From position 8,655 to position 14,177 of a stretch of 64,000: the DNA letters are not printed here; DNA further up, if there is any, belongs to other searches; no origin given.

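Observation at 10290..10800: About 150-residue lineage-specific insertion in the RNA polymerase III largest subunit between the clamp and the active-site loop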

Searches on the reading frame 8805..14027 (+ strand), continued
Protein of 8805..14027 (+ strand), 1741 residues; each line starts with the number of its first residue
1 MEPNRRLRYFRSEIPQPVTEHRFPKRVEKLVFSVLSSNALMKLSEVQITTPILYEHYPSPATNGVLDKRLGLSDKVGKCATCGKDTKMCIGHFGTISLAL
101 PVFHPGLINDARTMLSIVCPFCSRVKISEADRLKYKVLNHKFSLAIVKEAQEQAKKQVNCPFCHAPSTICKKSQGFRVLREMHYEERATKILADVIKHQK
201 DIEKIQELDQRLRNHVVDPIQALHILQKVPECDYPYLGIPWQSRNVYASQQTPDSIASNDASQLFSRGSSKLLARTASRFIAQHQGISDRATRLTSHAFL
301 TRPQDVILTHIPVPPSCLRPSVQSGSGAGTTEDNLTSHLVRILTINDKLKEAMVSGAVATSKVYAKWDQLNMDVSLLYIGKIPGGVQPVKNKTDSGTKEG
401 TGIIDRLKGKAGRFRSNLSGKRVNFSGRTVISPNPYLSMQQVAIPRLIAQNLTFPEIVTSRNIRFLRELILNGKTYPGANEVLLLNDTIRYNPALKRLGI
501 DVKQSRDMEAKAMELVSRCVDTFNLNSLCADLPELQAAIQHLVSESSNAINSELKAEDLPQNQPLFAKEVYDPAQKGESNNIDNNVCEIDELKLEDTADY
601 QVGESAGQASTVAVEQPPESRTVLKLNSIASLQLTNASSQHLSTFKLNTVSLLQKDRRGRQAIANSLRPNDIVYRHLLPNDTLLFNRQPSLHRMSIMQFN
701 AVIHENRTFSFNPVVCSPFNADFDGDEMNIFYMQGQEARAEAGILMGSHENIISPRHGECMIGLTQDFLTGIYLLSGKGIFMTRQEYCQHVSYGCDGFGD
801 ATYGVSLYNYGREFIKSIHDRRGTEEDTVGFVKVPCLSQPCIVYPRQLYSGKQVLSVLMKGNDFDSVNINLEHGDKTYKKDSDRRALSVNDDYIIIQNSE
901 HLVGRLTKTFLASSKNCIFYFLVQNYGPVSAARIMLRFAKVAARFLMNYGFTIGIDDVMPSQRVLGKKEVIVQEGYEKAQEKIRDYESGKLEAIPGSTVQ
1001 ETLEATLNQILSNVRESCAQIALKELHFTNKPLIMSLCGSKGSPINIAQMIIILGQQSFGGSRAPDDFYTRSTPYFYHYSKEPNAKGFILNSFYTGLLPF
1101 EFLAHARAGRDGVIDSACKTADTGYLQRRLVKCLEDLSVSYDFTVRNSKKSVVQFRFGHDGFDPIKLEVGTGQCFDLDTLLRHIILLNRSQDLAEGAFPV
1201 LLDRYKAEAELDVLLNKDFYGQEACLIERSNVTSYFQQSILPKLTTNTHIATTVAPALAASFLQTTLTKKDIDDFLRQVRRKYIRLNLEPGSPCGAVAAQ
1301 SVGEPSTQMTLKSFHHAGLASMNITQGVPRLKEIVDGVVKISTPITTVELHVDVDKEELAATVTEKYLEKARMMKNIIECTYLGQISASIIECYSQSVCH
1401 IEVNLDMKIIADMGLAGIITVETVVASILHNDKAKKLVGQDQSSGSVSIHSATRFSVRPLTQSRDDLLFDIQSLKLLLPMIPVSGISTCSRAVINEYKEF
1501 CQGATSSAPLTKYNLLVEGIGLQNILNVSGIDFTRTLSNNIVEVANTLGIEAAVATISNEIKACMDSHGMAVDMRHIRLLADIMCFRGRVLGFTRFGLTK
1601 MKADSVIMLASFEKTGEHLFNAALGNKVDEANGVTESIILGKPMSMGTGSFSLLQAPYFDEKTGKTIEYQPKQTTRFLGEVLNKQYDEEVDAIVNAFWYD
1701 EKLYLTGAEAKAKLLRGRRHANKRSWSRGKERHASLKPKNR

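Call 5: search_solved_structures(query=window:8805-14027:+, max_evalue=1e-50, show_alignments=2)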
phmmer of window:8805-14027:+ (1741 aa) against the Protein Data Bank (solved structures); distinct sequences matched with E-value up to 1e-50: 68 (the best 60 are shown).
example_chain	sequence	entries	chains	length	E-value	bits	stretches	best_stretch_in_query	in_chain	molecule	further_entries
7a6h_A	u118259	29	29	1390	7.4e-281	938.4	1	837-1657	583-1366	DNA-directed RNA polymerase III subunit RPC1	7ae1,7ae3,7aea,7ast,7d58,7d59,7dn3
5fj8_A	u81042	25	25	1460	5e-267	892.6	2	838-1231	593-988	DNA-DIRECTED RNA POLYMERASE III SUBUNIT RPC1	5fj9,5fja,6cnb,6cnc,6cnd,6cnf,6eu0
3h0g_A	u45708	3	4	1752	7e-172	577.2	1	837-1169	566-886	DNA-directed RNA polymerase II subunit rpb1 | RNA polymerase II subunit Rpb1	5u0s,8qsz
9mu7_A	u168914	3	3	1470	1.4e-168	566.3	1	837-1162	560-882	DNA-directed RNA polymerase II subunit RPB1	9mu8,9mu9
5x4z_A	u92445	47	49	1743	8.3e-165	553.7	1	837-1171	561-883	DNA-directed RNA polymerase subunit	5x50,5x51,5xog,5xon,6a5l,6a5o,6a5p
7ega_o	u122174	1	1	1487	8.6e-165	553.7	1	838-1163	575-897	DNA-directed RNA polymerase subunit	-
9kdq_A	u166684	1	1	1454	9.4e-165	553.6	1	838-1168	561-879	DNA-directed RNA polymerase II subunit RPB1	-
7ui9_A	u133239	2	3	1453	9.4e-165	553.5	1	838-1168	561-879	DNA-directed RNA polymerase II subunit RPB1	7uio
3j0k_A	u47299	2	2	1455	9.7e-165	553.5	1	838-1168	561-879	DNA-directed RNA polymerase II largest subunit | DNA-directed RNA polymerase II subunit RPB1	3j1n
4a3b_A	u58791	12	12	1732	1e-164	553.5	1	838-1168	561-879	DNA-DIRECTED RNA POLYMERASE II SUBUNIT RPB1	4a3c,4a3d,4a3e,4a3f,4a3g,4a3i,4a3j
1i3q_A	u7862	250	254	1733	1e-164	553.5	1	838-1168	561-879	DNA-DIRECTED RNA POLYMERASE II LARGEST SUBUNIT | RPB1 | DNA-directed RNA polymerase II subunit RPB1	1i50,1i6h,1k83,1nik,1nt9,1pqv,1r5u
5ip7_A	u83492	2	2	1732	1e-164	553.4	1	838-1168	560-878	DNA-directed RNA polymerase II subunit RPB1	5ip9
9eh1_A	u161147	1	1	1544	1.9e-164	552.6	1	838-1163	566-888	DNA-directed RNA polymerase subunit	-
9fyx_A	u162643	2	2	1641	2.8e-164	552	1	838-1163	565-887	DNA-directed RNA polymerase subunit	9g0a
8u9x_A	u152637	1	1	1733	6.2e-164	550.8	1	838-1168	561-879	DNA-directed RNA polymerase II subunit RPB1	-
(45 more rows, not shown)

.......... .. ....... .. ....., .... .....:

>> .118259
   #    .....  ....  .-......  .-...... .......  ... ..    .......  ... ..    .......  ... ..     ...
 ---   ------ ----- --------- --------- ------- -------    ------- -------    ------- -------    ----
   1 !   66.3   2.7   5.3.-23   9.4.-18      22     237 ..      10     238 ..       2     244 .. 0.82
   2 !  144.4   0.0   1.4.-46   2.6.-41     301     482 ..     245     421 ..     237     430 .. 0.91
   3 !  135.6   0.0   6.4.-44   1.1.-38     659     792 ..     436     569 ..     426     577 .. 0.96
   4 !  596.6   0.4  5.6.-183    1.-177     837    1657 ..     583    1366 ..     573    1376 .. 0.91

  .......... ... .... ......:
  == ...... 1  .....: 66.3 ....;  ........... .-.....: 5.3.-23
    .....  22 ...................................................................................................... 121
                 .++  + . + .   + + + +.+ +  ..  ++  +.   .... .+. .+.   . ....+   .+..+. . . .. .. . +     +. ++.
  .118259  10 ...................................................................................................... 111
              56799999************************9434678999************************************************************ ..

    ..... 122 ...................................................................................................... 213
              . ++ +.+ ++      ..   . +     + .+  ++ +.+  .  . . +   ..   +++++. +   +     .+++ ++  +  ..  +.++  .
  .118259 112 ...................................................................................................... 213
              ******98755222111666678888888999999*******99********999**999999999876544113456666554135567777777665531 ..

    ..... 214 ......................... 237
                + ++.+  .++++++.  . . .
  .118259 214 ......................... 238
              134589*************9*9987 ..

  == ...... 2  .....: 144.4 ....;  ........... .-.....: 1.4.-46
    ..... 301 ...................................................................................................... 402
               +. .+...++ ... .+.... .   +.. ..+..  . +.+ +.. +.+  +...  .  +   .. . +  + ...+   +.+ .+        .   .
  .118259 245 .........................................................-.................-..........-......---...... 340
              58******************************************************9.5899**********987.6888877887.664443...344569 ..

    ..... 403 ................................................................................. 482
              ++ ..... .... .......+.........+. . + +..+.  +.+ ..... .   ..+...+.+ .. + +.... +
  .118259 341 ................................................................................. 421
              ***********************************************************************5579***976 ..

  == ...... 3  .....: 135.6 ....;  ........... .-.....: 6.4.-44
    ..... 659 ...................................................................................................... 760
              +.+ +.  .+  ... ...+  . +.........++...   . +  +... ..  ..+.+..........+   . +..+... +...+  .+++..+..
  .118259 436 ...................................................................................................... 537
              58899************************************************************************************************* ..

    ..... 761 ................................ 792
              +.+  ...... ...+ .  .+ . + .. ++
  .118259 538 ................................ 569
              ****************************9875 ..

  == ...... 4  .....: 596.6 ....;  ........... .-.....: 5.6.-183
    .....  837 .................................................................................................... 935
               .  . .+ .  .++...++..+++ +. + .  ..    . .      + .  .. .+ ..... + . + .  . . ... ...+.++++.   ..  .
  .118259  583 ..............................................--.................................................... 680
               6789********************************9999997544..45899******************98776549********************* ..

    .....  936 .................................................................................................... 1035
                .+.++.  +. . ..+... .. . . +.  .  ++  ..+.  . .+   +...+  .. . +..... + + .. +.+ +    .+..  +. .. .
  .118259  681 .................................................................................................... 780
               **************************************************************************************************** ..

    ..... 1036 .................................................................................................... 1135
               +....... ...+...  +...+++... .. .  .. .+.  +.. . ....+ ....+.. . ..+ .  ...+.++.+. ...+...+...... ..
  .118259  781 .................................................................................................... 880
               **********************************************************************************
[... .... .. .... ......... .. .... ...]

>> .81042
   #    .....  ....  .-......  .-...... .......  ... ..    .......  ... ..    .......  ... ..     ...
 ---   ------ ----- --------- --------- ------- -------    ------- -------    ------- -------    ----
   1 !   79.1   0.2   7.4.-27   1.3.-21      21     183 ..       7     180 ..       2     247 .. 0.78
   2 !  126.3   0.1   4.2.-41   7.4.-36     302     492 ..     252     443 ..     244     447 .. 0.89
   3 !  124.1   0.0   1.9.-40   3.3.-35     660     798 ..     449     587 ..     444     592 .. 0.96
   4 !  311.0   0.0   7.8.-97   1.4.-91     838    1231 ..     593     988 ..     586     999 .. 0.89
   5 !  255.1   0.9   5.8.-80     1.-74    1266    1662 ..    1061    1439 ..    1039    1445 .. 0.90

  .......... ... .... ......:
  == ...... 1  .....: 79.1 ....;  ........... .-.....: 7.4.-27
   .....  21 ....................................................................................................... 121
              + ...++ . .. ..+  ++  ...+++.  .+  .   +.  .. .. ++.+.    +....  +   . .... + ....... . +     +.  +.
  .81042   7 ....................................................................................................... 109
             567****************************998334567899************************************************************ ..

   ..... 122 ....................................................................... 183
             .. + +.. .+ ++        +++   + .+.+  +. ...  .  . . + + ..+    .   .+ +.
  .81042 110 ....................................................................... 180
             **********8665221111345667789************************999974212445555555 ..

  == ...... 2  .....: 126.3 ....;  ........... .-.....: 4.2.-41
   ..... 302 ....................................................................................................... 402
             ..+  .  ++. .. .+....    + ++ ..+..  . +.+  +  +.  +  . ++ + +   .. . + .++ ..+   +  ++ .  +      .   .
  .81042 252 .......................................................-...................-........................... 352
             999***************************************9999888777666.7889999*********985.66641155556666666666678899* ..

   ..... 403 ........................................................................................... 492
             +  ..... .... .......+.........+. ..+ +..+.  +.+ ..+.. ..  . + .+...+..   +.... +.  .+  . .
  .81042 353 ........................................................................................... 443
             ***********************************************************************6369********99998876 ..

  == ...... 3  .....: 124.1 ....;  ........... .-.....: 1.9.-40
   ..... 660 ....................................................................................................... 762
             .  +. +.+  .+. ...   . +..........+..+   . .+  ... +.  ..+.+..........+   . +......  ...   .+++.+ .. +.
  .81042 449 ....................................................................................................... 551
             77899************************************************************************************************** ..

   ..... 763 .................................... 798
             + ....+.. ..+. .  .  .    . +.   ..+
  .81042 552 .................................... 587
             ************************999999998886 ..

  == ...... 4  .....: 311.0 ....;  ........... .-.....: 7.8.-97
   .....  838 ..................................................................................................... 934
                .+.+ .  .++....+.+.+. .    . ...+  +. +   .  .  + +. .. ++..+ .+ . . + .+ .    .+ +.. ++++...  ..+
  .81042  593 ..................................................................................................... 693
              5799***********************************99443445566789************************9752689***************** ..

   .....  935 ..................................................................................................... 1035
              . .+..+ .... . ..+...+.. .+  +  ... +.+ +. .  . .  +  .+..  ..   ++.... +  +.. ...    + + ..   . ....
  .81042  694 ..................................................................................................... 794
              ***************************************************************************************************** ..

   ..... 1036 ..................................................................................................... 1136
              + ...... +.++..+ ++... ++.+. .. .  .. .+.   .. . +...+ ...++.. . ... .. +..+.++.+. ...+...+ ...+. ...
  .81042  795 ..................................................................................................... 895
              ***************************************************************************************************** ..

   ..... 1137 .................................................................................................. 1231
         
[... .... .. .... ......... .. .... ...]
